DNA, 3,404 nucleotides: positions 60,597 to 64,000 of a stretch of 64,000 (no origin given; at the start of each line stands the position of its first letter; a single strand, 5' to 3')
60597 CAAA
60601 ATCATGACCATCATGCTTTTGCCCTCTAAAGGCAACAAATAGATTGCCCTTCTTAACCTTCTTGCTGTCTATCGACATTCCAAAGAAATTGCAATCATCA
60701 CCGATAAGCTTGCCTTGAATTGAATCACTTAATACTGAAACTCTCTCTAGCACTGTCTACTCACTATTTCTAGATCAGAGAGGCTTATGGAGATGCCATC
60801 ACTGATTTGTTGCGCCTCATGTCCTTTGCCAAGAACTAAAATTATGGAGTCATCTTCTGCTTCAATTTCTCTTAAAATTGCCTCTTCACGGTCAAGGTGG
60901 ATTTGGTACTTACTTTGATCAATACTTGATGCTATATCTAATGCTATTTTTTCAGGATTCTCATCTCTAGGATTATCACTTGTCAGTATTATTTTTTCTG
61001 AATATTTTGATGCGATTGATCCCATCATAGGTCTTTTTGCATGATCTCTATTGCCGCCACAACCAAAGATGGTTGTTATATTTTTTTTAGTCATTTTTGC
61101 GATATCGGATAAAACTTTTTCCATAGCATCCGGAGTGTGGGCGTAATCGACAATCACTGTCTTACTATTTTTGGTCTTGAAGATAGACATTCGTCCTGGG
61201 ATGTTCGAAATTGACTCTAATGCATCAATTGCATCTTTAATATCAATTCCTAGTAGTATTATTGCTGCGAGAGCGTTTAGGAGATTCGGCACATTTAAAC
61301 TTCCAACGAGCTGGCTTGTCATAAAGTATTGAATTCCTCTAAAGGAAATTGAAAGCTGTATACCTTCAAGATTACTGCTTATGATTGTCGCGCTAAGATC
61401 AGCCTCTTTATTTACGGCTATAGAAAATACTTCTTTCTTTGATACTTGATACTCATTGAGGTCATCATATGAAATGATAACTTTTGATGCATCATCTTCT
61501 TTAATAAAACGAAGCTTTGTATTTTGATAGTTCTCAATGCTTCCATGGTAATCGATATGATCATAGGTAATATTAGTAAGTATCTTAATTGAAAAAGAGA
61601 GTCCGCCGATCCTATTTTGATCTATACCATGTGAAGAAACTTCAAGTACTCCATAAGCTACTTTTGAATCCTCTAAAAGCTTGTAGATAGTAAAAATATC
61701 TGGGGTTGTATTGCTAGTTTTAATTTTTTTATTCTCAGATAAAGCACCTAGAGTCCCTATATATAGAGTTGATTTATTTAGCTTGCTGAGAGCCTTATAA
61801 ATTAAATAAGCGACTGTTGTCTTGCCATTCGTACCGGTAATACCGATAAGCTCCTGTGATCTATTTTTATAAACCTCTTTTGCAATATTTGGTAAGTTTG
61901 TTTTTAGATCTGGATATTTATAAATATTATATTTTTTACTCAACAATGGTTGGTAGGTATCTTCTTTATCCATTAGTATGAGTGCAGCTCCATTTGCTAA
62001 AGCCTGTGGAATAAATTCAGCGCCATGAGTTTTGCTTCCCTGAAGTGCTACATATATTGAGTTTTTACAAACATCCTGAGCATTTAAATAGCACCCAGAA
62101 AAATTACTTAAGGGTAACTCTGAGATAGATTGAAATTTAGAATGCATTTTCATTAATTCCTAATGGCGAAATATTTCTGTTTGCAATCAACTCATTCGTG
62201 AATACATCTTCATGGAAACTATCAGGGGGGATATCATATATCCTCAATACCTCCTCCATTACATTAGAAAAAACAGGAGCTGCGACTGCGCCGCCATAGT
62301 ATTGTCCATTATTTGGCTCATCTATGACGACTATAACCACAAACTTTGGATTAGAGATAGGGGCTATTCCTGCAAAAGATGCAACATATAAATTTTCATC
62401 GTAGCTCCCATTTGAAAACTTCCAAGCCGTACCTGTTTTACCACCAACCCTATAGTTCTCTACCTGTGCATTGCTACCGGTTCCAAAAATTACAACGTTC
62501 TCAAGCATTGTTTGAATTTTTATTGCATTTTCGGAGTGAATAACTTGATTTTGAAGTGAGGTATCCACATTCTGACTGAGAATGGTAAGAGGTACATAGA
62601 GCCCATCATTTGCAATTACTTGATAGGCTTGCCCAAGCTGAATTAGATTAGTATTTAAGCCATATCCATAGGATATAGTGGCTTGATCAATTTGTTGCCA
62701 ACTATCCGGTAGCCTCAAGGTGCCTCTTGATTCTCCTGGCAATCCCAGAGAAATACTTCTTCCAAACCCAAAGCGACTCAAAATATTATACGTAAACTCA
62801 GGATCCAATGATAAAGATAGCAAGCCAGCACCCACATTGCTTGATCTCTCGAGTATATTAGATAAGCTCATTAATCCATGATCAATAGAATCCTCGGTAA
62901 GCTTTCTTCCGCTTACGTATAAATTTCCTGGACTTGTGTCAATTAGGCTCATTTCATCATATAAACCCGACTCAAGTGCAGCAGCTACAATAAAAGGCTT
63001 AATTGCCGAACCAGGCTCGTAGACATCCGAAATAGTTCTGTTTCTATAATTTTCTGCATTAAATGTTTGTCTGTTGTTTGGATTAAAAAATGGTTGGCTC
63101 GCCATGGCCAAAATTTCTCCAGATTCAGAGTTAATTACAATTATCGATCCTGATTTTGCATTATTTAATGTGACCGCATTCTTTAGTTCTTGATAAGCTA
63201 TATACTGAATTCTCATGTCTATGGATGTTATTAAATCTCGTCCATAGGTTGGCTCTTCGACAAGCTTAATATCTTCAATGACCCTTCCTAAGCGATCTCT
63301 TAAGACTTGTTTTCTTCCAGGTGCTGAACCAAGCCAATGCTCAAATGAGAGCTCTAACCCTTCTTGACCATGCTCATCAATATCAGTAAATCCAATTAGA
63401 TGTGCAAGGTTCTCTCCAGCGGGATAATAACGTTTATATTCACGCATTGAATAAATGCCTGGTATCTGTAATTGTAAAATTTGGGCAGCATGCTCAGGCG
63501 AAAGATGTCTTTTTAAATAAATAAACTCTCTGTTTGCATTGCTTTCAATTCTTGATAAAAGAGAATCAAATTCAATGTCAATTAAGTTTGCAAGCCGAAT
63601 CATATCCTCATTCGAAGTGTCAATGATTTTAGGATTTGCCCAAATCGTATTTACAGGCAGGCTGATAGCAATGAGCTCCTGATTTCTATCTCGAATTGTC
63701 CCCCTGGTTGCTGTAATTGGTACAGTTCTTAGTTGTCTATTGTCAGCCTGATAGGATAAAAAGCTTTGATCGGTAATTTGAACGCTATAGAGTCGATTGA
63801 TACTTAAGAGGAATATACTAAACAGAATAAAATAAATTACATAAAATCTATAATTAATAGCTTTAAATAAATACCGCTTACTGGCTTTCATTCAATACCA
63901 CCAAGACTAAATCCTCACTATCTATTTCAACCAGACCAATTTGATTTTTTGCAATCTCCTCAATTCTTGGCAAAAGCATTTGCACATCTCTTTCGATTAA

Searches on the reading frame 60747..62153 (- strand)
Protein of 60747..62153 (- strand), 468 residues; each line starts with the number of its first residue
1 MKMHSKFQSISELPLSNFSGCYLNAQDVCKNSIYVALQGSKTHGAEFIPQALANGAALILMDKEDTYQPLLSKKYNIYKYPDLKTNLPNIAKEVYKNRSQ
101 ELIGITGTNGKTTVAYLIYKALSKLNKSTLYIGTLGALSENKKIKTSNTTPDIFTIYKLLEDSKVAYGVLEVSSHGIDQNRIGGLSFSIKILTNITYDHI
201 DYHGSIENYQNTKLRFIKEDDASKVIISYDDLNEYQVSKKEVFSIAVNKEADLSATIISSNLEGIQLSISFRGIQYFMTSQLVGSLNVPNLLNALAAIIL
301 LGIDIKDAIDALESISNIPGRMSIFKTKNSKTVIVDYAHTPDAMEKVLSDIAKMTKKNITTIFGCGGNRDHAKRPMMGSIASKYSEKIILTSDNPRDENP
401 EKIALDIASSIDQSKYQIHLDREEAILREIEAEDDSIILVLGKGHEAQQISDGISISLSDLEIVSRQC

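Call 82: search_protein_families(library=pfam, proteins=[window:60747-62153:-], max_evalue=0.000001)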
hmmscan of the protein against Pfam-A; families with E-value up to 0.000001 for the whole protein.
window:60747-62153:- (468 aa): 2 families
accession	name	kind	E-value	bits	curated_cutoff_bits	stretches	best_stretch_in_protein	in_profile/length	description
PF08245.18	Mur_ligase_M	-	1.9e-40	139.4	24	1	105-297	1-199/200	Mur ligase middle domain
PF02875.26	Mur_ligase_C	-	5.1e-29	102.1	28.4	1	320-444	1-127/127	Mur ligase, glutamate ligase domain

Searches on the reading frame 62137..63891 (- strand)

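Call 82: search_protein_families(library=pfam, proteins=[window:62137-63891:-], max_evalue=0.000001)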
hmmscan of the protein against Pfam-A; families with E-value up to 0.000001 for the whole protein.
window:62137-63891:- (584 aa): 2 families
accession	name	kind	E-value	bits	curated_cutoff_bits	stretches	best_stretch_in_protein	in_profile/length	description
PF00905.27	Transpeptidase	-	7.9e-73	245.7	22.1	1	248-546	1-299/299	Penicillin binding protein transpeptidase domain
PF03717.20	PBP_dimer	-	2.1e-19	71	24.4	1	59-207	2-178/180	Penicillin-binding Protein dimerisation domain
